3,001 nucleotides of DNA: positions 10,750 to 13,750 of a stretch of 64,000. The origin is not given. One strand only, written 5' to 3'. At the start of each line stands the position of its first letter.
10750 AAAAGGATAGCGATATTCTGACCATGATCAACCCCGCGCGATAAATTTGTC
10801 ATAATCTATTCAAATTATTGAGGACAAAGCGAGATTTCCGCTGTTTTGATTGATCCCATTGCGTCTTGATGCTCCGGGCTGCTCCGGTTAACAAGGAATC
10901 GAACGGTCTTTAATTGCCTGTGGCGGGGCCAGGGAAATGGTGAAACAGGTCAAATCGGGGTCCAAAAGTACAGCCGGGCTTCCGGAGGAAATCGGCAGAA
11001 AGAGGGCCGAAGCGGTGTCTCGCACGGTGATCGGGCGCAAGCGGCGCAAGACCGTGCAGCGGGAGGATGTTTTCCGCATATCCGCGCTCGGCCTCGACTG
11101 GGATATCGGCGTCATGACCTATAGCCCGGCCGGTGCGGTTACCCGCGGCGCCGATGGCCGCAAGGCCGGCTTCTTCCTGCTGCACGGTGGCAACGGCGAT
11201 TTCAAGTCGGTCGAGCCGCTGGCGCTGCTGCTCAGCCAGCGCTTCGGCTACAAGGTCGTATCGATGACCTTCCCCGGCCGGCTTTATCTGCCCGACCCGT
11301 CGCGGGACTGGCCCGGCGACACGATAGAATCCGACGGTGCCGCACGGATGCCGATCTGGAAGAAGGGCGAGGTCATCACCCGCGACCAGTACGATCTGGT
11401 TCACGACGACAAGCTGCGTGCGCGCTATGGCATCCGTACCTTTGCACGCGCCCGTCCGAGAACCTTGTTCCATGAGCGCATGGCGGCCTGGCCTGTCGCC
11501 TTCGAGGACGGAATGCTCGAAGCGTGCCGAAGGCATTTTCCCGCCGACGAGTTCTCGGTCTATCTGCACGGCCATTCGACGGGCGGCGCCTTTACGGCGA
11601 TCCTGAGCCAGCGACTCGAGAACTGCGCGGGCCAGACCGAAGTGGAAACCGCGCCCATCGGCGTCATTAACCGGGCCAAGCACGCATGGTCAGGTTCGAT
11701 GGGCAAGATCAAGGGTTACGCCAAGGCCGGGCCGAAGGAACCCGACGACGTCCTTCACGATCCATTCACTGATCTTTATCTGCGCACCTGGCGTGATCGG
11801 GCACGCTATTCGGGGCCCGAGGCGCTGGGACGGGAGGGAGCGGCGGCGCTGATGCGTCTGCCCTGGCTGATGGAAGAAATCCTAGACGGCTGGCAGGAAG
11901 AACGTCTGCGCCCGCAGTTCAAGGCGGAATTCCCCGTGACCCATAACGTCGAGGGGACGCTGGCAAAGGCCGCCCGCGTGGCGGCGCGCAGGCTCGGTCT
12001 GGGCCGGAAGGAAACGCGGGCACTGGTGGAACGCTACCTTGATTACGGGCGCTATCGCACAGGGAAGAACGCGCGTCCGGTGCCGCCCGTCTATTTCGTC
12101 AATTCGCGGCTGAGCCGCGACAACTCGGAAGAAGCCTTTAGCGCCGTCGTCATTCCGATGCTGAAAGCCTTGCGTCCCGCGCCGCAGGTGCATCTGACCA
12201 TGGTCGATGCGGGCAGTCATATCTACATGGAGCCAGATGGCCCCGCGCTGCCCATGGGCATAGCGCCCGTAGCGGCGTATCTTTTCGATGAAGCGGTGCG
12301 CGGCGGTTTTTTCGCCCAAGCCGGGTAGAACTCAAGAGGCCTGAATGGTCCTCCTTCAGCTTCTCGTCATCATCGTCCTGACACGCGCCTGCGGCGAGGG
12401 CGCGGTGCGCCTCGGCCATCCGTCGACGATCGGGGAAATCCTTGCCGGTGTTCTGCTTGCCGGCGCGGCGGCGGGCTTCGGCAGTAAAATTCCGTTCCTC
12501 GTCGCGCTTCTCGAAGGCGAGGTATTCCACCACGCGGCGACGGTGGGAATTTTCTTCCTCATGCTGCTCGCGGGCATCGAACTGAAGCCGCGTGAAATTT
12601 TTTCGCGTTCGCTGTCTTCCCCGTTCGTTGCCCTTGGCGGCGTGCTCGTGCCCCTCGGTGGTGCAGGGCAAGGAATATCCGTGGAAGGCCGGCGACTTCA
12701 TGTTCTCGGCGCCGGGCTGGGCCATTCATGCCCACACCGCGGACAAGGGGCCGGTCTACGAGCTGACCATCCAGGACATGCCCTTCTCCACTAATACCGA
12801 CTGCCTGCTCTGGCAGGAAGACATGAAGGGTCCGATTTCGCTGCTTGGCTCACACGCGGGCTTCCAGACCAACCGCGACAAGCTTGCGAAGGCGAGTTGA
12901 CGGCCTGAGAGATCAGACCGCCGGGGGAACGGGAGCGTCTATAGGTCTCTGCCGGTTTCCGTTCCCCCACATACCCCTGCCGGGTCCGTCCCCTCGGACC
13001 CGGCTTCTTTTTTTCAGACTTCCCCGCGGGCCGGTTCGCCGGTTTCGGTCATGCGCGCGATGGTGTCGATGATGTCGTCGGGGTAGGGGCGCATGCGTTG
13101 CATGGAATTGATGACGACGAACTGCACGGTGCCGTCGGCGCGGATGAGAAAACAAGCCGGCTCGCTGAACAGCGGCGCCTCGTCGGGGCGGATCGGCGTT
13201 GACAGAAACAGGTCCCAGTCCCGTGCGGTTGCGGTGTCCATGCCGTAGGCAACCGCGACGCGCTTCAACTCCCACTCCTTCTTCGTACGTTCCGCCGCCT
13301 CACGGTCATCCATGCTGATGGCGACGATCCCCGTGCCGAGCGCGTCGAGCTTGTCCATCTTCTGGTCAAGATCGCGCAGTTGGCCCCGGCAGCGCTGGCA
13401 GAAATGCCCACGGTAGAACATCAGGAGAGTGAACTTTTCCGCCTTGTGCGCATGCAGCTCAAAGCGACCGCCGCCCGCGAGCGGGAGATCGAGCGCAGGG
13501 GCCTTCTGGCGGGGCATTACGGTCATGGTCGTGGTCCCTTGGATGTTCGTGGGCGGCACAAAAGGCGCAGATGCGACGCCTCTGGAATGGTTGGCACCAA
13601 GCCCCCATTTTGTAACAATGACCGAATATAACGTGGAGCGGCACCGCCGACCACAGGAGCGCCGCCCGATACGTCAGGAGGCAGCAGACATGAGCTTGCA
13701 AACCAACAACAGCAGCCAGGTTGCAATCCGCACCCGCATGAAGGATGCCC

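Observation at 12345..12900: Mosaic pseudogene: Kef/NhaP antiporter N-terminus fused out of frame to a gentisate-dioxygenase-like cupin C-terminus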

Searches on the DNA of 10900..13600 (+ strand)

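Call 7: search_dna_similar(query=window:10900-13600:+, collection=plasmids, mode=distant, max_rows=25)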
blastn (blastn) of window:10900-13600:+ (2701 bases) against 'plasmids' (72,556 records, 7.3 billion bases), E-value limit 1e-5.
Records with a match: 8; places in all: 8; records where one place covers at least 80% of the query: 0.
Best place of each record, by identity: 60-80% 8.
By first word of the organism name: Paraburkholderia 5; Ralstonia 3.
By predicted mobility (MOB-suite, as given by PLSDB): non-mobilizable 8.
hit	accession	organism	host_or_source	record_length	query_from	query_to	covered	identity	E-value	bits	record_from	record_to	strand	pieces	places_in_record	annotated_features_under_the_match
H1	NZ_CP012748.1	Paraburkholderia caribensis MBA4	soil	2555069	1782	1977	7%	70.2%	3e-12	82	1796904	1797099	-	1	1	none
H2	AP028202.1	Paraburkholderia largidicola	Physopelta gutta,midgut,Midgut crypts ...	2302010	1782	1977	7%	70.2%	3e-12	82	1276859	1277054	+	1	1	cupin domain-containing protein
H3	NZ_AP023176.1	Paraburkholderia largidicola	Physopelta gutta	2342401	1782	1977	7%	69.7%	1e-10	78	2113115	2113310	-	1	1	none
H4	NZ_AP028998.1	Paraburkholderia sp. 22B1P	-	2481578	1782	1977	7%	69.7%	1e-10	78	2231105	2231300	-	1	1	none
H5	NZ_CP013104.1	Paraburkholderia caribensis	-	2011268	1782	1976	7%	70.1%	1e-11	81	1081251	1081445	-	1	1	none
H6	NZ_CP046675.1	Ralstonia nicotianae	tobacco,cell culture,leaf veins ...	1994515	1783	1922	5%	72.1%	1e-10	78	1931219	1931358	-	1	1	none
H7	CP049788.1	Ralstonia solanacearum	whole organism,isolated from the ...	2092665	1783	1922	5%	72.1%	1e-10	78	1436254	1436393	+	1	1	gentisate 1,2-dioxygenase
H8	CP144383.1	Ralstonia solanacearum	tobacco,whole organism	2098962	1783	1922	5%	72.1%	1e-10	78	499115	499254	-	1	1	hypothetical protein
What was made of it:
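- Tried and rejected: (7) The plasmid collection gave only distant matches (70-72%) to Paraburkholderia and Ralstonia cupin or gentisate dioxygenase genes, and no synteny information (call 7).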

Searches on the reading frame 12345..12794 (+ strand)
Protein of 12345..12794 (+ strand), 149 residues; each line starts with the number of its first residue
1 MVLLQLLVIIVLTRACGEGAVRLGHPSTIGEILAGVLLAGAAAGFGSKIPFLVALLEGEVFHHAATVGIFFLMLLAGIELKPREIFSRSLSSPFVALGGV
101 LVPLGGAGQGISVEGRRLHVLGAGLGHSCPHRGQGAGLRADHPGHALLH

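Call 3: search_protein_families(library=pfam, proteins=[window:12345-12794:+], max_evalue=1)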
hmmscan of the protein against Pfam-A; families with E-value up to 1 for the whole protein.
window:12345-12794:+ (149 aa): 1 family
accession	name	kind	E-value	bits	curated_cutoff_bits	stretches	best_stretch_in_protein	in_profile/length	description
PF00999.27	Na_H_Exchanger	-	2.5e-08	33.6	26.2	1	15-113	9-95/375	Sodium/hydrogen exchanger, transmembrane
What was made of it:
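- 12345..12659 (+): CPA2 antiporter remnant, codons 1-105 of about 415 (TM1-TM3 and the start of TM4). PF00999 E 2.5e-8, profile positions 9-95 of 375 (call 3).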

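Call 4: search_protein_families(library=ncbifam, proteins=[window:12345-12794:+], max_evalue=1)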
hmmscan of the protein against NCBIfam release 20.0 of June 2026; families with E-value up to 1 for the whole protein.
window:12345-12794:+ (149 aa): 4 families
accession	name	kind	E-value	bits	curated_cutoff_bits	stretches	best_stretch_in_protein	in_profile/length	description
TIGR00932.1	2a37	subfamily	1e-05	25.2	238.3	1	18-104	9-86/275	monovalent cation:proton antiporter-2 (CPA2) family protein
NF002973.0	PRK03659.1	equivalog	0.0077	14.8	804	1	18-100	18-93/602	glutathione-regulated potassium-efflux system protein KefB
NF045626.1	FeTrans_MagA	equivalog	0.022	13.8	700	1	8-84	13-80/386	iron transporter MagA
NF002924.0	PRK03562.1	equivalog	0.66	8.3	752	1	16-87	20-82/623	glutathione-regulated potassium-efflux system protein KefC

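Call 8: find_homologous_proteins(query=window:12345-12794:+)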
Query window:12345-12794:+ (149 aa): 3 proteins with E <= 0.001 among 1348 candidates.
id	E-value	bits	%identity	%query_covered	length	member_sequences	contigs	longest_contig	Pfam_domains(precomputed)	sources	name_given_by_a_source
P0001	8.9e-61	222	99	78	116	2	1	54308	PF00999.27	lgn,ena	-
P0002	1.9e-33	134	66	63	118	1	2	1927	PF00999.27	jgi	jgi:Kef-type K+ transport system membrane component KefB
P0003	4.6e-30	123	61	65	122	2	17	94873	PF00999.27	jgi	jgi:Kef-type K+ transport system membrane component KefB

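Call 10: find_encoding_contigs(protein=P0001, flank=6000, max_places=4)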
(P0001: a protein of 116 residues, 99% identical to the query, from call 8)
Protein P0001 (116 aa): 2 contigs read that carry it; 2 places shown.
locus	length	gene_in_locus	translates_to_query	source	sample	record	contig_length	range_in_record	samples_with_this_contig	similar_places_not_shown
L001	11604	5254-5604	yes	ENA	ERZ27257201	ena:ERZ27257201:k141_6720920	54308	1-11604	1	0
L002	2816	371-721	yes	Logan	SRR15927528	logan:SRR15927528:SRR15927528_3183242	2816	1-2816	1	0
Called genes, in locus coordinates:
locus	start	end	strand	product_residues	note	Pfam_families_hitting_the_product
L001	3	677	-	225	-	?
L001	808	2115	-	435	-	-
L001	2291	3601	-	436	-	-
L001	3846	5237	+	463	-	-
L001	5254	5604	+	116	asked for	PF00999:Na_H_Exchanger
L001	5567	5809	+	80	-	-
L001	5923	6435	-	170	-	PF00578:AhpC-TSA, PF08534:Redoxin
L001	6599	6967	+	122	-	-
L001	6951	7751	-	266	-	PF01925:TauE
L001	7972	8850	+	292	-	PF02668:TauD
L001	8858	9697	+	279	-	PF00581:Rhodanese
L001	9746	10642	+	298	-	PF00561:Abhydrolase_1, PF12697:Abhydrolase_6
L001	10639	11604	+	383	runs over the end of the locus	PF02771:Acyl-CoA_dh_N, PF02770:Acyl-CoA_dh_M, PF00441:Acyl-CoA_dh_1, PF08028:Acyl-CoA_dh_2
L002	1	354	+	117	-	?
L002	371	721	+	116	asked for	PF00999:Na_H_Exchanger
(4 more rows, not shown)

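Call 11: find_encoding_contigs(protein=P0003, flank=6000, max_places=8)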
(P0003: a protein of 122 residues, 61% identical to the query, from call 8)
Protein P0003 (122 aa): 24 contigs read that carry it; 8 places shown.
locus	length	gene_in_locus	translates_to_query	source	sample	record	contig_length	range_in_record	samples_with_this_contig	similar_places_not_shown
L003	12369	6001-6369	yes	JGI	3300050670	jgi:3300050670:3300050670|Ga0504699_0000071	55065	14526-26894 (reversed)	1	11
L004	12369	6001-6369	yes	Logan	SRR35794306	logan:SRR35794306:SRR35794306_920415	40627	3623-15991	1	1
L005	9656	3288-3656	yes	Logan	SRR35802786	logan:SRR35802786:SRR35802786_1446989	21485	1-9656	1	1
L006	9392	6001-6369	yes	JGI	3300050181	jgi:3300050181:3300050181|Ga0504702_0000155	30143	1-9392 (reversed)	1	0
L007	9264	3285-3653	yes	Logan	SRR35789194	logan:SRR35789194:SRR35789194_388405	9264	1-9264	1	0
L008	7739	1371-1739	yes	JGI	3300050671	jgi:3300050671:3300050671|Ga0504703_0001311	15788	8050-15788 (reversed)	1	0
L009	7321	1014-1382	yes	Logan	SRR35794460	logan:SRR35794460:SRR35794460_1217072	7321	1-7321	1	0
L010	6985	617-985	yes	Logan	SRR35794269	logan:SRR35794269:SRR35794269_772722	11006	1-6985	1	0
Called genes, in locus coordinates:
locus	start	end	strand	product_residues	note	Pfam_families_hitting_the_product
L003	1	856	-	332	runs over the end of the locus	PF02423:OCD_Mu_crystall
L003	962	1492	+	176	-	PF00034:Cytochrom_C, PF13442:Cytochrome_CBB3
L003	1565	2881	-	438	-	-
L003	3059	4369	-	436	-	-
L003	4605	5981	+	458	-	-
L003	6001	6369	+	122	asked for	PF00999:Na_H_Exchanger (weak)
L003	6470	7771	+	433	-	-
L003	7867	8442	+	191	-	-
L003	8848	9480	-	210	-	PF03466:LysR_substrate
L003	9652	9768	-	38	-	PF00126:HTH_1 (weak)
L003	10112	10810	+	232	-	PF01738:DLH, PF00326:Peptidase_S9 (faint)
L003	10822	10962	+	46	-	-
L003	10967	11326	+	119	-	PF01738:DLH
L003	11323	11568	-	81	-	-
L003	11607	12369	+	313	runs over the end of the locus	PF01497:Peripla_BP_2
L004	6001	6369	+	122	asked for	PF00999:Na_H_Exchanger (weak)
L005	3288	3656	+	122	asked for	PF00999:Na_H_Exchanger (weak)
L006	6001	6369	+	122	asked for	PF00999:Na_H_Exchanger (weak)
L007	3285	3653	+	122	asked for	PF00999:Na_H_Exchanger (weak)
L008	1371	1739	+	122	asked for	PF00999:Na_H_Exchanger (weak)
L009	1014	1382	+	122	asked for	PF00999:Na_H_Exchanger (weak)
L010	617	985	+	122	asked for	PF00999:Na_H_Exchanger (weak)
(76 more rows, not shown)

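Call 12: find_encoding_contigs(protein=P0002, flank=6000, max_places=4)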
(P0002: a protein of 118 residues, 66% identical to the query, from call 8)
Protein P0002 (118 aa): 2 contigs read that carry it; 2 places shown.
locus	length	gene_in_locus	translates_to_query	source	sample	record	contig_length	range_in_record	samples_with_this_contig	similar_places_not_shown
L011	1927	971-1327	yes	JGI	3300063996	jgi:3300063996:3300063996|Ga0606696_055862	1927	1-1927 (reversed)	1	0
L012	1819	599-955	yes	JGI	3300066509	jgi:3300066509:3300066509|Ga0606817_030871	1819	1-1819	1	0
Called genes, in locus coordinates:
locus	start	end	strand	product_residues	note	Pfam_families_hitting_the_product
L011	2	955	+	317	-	?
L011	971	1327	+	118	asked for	PF00999:Na_H_Exchanger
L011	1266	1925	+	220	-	?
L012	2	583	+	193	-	?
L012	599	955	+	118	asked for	PF00999:Na_H_Exchanger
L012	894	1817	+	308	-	?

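Call 14: search_protein_families(library=pfam, proteins=[L012:894-1817:+, L011:1266-1925:+, L003:6470-7771:+, L003:7867-8442:+, L003:4605-5981:+, L003:3059-4369:-], max_evalue=0.1)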
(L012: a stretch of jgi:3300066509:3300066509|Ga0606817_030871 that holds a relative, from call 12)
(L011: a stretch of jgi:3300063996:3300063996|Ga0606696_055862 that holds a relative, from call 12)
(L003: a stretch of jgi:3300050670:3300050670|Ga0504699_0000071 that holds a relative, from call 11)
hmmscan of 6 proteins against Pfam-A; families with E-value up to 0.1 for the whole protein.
L012:894-1817:+ (308 aa): 1 family
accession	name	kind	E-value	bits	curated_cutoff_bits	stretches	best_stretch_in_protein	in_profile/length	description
PF00999.27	Na_H_Exchanger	-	2.4e-35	122.5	26.2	1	21-268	100-345/375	Sodium/hydrogen exchanger, transmembrane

L011:1266-1925:+ (220 aa): 1 family
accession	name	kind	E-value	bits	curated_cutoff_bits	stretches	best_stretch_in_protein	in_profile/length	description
PF00999.27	Na_H_Exchanger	-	8.7e-28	97.7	26.2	1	21-217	100-294/375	Sodium/hydrogen exchanger, transmembrane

L003:6470-7771:+ (433 aa): 1 family
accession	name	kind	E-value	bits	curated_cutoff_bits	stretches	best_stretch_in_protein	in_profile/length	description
PF12974.12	Phosphonate-bd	-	0.037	13.8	27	1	256-308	172-228/242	ABC transporter, phosphonate, periplasmic substrate-binding protein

L003:7867-8442:+ (191 aa): 1 family
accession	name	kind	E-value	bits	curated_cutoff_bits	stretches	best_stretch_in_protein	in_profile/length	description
PF07883.17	Cupin_2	-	2.7e-05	24.2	27.2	1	78-147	3-68/70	Cupin domain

L003:4605-5981:+ (458 aa): 2 families
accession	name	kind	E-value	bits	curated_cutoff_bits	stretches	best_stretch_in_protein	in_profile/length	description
PF01764.32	Lipase_3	-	0.063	13.6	22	0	181-220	44-84/140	Lipase (class 3)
PF00561.26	Abhydrolase_1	-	0.082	13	25.8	0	73-218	4-88/245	alpha/beta hydrolase fold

L003:3059-4369:- (436 aa): 1 family
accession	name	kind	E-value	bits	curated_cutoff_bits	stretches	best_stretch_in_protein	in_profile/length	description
PF16868.10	NMT1_3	-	0.027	14.5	27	1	125-209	82-167/289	NMT1-like family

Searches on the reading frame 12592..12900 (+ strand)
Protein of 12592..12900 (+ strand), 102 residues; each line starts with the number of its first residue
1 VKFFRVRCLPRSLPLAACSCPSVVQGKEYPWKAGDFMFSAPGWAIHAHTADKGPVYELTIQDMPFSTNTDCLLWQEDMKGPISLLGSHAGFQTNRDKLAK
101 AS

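Call 3: search_protein_families(library=pfam, proteins=[window:12592-12900:+], max_evalue=1)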
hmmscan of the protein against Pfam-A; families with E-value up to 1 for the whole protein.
window:12592-12900:+ (102 aa): 0 families

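Call 4: search_protein_families(library=ncbifam, proteins=[window:12592-12900:+], max_evalue=1)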
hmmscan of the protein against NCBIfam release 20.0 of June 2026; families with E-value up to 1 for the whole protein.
window:12592-12900:+ (102 aa): 2 families
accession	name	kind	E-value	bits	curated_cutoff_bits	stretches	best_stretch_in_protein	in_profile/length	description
NF049978.1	AminoSalDhMabB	equivalog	2.2e-05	24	650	1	21-65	281-324/351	5-aminosalicylate 1,2-dioxygenase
NF051860.1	PolglcturonPglAAgro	equivalog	0.15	10.7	600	1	37-72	245-280/502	polygalacturonase PglA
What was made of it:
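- Checked: The +1 frame (ORF 12592-12900) matches the C-terminal end of the NCBIfam 5-aminosalicylate 1,2-dioxygenase model (profile 281-324 of 351, E 2.2e-5, call 4).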
